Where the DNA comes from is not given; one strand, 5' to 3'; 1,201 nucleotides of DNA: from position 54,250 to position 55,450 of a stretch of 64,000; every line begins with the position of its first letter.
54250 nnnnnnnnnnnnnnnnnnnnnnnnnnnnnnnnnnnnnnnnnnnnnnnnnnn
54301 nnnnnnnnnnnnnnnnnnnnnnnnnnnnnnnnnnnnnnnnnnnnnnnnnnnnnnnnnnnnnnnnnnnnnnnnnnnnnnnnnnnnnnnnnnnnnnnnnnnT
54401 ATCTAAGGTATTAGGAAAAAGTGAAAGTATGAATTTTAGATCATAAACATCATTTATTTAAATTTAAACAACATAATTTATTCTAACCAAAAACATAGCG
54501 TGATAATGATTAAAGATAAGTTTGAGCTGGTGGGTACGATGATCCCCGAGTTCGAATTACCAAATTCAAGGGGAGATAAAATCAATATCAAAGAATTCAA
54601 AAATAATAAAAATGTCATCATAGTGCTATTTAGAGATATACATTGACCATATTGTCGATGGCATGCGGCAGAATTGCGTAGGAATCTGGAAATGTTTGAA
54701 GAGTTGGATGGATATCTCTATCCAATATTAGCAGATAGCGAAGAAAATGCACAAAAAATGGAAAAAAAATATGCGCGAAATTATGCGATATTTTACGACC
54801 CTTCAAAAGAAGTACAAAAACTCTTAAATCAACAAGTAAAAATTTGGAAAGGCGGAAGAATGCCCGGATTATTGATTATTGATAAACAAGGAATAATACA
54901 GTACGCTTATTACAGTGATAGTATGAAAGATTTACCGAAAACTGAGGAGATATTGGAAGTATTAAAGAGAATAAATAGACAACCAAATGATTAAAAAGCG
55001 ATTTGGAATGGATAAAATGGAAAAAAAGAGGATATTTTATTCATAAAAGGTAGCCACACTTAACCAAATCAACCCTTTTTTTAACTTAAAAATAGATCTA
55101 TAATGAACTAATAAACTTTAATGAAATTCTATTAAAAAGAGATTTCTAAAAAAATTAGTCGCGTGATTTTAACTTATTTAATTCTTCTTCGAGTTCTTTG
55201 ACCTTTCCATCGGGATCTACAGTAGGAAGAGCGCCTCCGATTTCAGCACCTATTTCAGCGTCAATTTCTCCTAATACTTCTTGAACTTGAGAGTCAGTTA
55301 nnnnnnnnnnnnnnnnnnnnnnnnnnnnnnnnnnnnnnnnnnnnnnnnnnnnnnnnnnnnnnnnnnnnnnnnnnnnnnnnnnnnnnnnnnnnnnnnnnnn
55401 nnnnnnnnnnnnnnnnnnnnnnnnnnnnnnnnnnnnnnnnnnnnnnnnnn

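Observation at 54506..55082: Candidate selenoprotein: thioredoxin-fold redoxin with TGA replacing the first Cys of the CxxC motif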

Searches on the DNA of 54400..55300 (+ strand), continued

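Call 61: search_with_rna_model(model_id=R1, sources=[L077, L078, L079, L080, L081, L082, L083, L084, L085, L086, L087, L088, L089, L090, L091, L092, L093, L094, L095, L096, L097, L098, L099, L100, L101, L102, L103, L104, L105, L106, L107, L108, L109, L110, L111, L112, L113, L114, L115, L116, L117, L118, L119, L120, L121, L122, L123, L124, L125, L126, L127, L128, L129, L130, L131, L132, L133, L134, L135, L136, L137, L138, L139, L140, L141, L142, L143, L144, L145, L146, L147, L148, L149, L150, L151, L152], max_evalue=1, show_alignments=3)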
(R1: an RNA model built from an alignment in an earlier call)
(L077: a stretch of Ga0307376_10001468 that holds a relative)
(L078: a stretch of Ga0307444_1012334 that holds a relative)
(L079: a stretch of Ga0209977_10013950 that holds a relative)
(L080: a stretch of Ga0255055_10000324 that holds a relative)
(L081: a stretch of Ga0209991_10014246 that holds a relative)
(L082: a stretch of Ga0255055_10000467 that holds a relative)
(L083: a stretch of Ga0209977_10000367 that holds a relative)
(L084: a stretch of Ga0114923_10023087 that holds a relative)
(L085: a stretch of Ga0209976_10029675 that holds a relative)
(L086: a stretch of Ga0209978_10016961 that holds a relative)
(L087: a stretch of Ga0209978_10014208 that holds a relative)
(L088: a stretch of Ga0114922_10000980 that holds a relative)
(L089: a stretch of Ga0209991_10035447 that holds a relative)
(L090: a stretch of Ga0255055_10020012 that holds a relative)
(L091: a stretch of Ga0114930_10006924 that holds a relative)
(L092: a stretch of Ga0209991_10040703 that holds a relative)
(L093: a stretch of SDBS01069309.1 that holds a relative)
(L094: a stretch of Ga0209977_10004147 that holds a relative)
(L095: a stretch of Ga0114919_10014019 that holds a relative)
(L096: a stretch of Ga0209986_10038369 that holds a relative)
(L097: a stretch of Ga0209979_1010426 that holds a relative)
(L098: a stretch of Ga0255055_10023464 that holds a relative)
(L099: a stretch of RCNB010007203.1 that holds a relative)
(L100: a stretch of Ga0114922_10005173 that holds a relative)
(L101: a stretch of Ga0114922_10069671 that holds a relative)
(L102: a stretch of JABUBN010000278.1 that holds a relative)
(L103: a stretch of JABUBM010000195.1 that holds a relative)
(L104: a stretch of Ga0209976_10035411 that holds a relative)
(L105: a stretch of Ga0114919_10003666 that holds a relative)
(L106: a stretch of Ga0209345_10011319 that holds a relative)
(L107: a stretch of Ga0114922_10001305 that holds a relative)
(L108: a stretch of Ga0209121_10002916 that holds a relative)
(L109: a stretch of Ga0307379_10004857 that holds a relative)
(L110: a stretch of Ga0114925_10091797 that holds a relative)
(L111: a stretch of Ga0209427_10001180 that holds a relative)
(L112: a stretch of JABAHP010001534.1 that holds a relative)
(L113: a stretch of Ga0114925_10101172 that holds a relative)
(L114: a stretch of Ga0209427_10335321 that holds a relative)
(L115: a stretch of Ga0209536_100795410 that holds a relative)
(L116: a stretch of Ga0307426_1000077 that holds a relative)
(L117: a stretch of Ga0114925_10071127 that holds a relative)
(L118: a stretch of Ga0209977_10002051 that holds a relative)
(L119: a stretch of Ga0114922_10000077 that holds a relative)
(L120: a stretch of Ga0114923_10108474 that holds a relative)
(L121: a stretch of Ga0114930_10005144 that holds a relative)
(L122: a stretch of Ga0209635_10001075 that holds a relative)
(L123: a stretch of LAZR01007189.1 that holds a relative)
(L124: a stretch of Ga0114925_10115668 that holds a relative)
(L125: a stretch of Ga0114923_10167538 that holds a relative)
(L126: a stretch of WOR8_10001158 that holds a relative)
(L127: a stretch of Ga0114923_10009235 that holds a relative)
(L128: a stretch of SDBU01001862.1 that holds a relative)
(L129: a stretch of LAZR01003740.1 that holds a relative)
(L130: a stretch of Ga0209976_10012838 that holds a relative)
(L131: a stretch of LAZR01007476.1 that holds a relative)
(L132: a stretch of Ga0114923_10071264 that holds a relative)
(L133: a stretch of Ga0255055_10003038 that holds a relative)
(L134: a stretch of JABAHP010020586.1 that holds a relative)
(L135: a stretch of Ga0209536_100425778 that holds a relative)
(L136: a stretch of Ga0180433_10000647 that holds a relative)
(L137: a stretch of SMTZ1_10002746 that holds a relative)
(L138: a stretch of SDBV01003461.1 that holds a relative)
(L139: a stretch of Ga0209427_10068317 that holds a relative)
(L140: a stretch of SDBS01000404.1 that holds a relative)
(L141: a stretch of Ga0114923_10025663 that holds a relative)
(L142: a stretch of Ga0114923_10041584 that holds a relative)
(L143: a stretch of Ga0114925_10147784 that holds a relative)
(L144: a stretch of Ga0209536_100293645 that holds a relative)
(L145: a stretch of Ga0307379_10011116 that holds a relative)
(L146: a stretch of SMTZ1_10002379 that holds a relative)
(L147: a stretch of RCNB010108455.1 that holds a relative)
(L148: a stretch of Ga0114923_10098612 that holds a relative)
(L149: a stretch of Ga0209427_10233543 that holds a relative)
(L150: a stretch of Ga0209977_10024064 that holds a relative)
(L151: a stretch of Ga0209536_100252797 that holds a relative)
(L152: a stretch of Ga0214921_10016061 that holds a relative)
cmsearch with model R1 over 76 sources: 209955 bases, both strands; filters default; matches with E-value up to 1: 3.
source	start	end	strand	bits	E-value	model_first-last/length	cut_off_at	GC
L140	2989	3036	-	19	0.17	1-77/77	no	0.19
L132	2306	2355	-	18.1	0.3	1-77/77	no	0.26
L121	1244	1334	-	17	0.6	1-77/77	no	0.33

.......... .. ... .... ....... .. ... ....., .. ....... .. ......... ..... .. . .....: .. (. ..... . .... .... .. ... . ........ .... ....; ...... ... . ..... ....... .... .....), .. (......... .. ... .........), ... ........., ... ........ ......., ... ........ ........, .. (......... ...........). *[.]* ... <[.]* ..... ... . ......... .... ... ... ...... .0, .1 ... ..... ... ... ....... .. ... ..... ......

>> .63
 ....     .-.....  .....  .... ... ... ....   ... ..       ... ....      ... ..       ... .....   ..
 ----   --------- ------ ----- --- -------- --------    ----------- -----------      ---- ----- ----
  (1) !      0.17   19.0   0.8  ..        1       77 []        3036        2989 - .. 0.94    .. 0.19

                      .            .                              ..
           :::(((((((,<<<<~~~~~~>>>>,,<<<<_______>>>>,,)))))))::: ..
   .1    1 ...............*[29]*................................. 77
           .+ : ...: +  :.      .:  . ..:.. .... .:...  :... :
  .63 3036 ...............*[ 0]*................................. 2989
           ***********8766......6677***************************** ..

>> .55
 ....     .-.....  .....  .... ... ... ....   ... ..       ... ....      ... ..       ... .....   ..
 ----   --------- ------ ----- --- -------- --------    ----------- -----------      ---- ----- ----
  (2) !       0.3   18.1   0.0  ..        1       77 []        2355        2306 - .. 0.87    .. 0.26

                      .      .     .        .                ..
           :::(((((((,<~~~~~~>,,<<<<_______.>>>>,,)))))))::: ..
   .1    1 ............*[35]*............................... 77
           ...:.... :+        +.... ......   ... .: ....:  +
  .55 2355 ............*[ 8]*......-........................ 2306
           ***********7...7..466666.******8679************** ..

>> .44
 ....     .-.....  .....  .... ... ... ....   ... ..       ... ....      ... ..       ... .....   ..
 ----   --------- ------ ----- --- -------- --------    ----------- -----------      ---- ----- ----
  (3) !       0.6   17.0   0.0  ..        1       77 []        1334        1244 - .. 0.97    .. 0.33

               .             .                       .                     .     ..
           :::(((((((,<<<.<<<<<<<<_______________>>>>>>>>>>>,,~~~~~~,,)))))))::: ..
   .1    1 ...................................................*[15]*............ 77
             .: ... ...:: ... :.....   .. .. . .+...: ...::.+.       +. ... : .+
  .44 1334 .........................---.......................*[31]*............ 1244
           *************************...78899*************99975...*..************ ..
